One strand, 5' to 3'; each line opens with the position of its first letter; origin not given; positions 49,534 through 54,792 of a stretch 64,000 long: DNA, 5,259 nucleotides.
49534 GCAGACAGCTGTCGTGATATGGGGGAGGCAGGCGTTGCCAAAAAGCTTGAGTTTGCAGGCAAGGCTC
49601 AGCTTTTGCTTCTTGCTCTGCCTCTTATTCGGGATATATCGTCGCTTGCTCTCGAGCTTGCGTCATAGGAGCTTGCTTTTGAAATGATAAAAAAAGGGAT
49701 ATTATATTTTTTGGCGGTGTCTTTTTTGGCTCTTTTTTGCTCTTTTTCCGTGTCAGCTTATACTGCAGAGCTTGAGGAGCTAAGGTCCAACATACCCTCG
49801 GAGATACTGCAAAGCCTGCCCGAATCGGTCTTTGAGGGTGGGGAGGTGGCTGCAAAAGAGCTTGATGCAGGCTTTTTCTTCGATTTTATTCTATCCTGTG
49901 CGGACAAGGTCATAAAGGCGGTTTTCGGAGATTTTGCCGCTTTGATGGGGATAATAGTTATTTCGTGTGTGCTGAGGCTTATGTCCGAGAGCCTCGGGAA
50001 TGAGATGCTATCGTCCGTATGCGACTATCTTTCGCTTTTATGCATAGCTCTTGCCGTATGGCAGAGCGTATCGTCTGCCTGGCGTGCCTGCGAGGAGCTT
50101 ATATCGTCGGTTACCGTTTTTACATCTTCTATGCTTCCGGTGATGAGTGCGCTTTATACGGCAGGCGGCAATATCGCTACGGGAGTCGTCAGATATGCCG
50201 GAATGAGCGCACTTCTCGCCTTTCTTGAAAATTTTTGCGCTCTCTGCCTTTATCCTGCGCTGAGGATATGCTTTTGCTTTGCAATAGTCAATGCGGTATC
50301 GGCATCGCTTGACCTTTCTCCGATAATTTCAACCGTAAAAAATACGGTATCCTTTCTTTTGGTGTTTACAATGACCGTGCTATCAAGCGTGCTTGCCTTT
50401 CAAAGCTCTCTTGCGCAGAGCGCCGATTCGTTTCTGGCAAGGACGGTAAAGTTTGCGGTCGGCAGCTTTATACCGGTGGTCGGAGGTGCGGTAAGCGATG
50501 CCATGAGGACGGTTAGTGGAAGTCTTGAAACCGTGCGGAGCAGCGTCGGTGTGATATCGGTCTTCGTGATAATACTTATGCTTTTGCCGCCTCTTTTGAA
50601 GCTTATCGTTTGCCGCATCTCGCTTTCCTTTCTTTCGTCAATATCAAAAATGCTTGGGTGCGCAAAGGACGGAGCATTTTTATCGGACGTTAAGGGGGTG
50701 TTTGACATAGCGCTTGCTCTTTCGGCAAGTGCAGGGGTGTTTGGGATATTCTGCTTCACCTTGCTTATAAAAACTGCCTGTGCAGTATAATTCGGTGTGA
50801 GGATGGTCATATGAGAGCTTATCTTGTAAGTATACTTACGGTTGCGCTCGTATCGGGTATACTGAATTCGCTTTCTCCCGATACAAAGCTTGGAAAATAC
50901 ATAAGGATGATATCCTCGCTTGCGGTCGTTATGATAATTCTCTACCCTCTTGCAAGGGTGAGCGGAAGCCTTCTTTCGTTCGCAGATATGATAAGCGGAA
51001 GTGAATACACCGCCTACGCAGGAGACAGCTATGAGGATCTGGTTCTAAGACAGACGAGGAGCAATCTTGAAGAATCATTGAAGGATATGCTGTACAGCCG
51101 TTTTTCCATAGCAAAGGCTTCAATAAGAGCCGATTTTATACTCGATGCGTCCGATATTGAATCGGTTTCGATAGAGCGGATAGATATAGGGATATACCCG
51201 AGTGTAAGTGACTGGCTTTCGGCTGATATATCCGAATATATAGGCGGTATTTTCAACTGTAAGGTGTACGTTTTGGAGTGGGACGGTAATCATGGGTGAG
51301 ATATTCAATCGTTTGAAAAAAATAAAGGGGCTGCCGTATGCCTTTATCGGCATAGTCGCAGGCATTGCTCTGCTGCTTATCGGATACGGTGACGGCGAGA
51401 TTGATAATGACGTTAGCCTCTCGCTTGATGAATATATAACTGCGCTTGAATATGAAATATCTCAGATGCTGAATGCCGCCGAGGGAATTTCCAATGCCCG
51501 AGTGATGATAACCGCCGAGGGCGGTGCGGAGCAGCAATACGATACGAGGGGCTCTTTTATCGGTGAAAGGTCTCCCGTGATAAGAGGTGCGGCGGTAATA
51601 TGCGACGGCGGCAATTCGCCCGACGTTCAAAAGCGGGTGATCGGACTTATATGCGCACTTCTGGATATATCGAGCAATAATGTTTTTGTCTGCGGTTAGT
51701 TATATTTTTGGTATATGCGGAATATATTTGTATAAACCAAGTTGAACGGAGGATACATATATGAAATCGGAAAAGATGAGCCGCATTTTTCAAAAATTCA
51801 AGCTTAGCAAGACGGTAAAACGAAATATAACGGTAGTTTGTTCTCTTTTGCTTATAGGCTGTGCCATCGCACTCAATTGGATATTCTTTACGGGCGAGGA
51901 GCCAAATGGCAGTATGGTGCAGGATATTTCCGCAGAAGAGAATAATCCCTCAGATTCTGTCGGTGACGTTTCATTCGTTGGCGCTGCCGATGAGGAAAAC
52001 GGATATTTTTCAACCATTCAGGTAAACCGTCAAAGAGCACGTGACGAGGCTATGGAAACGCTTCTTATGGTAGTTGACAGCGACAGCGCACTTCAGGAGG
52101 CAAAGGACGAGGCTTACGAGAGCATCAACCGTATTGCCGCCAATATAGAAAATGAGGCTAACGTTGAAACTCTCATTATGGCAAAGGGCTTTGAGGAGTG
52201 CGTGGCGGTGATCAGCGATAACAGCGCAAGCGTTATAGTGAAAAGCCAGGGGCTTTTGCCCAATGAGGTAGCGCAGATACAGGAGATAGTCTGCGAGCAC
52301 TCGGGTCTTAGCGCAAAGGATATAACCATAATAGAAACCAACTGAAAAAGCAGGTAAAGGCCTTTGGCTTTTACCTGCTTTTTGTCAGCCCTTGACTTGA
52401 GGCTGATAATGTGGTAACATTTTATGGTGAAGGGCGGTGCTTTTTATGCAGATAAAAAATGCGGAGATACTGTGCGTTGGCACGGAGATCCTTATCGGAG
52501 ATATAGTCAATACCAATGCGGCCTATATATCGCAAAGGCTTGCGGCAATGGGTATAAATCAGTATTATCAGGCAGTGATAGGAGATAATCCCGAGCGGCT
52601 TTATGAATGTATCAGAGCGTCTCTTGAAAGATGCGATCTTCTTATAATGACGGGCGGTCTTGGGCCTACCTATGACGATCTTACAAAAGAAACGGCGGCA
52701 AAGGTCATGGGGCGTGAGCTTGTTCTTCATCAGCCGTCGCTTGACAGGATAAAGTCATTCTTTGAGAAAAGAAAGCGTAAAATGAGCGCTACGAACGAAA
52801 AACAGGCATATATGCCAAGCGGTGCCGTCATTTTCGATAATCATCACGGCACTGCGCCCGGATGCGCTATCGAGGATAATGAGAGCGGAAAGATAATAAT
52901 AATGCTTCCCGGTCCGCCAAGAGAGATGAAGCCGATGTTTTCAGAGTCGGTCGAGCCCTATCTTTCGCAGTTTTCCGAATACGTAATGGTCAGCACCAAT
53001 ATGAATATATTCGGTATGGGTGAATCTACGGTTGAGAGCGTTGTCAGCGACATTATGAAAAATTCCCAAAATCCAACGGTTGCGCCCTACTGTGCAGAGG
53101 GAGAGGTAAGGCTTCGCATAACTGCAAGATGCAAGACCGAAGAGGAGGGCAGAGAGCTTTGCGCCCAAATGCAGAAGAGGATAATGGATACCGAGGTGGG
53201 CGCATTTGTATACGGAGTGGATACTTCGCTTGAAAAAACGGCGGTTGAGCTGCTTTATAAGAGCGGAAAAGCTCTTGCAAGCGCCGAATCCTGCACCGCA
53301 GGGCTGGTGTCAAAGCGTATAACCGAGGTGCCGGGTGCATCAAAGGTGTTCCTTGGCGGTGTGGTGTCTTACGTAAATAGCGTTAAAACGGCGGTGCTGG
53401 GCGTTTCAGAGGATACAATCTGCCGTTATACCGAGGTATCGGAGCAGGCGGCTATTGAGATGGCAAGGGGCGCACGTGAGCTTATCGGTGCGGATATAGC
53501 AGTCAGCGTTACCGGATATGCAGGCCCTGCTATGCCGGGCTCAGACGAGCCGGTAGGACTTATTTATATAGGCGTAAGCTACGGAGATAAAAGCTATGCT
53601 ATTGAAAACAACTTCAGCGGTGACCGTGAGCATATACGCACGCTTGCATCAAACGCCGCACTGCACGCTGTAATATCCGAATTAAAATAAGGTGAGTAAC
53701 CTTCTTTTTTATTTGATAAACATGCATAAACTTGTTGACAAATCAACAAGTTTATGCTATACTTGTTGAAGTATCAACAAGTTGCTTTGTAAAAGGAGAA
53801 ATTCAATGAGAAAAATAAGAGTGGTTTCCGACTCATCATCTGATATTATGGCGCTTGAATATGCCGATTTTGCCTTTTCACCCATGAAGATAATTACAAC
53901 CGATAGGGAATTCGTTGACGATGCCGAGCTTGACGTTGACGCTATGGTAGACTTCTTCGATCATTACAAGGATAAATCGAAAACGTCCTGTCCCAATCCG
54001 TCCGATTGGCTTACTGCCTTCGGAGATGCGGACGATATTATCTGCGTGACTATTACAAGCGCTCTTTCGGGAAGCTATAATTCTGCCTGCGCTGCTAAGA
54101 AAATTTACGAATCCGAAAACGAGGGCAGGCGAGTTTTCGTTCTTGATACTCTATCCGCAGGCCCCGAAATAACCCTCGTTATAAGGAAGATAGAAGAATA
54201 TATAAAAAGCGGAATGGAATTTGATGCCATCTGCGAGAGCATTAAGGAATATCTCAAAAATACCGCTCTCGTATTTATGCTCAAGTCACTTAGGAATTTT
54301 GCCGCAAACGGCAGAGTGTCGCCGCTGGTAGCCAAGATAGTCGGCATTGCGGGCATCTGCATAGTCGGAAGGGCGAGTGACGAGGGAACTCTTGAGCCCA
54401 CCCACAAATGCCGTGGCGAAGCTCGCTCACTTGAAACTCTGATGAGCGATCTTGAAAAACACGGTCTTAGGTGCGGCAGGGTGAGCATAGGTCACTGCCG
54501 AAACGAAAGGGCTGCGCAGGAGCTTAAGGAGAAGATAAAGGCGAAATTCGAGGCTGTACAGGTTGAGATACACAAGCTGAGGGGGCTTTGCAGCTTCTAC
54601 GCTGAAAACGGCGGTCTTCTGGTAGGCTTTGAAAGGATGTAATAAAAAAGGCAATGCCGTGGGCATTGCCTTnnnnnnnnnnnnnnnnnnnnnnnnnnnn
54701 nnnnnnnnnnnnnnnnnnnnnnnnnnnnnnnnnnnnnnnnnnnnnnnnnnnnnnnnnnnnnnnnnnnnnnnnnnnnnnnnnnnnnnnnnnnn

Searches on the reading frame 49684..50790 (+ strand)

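Call 9: search_protein_families(library=pfam, proteins=[window:49684-50790:+], max_evalue=0.001)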
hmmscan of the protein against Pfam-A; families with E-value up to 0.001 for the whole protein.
window:49684-50790:+ (368 aa): 1 family
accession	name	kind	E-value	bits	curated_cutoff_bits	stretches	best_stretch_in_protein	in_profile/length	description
PF09546.15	Spore_III_AE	-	3e-39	135.6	27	1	59-362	16-318/321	Stage III sporulation protein AE (spore_III_AE)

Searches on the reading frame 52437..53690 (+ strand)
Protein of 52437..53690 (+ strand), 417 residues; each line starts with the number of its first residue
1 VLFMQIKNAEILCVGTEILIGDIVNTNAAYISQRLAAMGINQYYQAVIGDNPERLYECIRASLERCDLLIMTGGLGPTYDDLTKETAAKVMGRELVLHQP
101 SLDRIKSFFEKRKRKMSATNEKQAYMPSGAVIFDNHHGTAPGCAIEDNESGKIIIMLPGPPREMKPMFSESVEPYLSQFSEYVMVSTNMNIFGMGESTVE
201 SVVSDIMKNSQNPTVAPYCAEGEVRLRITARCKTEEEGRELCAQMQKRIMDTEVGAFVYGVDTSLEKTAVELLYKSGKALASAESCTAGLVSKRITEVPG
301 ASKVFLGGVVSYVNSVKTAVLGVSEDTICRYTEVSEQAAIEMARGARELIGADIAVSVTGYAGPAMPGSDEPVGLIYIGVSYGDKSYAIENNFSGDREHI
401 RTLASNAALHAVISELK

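Call 9: search_protein_families(library=pfam, proteins=[window:52437-53690:+], max_evalue=0.001)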
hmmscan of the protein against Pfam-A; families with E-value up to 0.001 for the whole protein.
window:52437-53690:+ (417 aa): 3 families
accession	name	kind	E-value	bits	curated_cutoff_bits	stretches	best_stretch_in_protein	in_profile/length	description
PF02464.23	CinA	-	2.2e-49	167.5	23.5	1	263-414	2-153/155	Competence-damaged protein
PF00994.29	MoCF_biosynth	-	1.2e-37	129.2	26.6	1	10-177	1-143/144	Probable molybdopterin binding domain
PF18146.6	CinA_KH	-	5.5e-22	78.1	27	1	186-260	1-73/73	Damage-inducible protein CinA KH domain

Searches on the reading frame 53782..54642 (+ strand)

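Call 9: search_protein_families(library=pfam, proteins=[window:53782-54642:+], max_evalue=0.001)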
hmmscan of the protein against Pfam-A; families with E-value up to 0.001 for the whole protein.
window:53782-54642:+ (286 aa): 1 family
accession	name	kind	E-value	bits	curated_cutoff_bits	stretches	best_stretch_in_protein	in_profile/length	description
PF02645.21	DegV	-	5.8e-50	170.6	27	1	11-277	1-271/280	Uncharacterised protein, DegV family COG1307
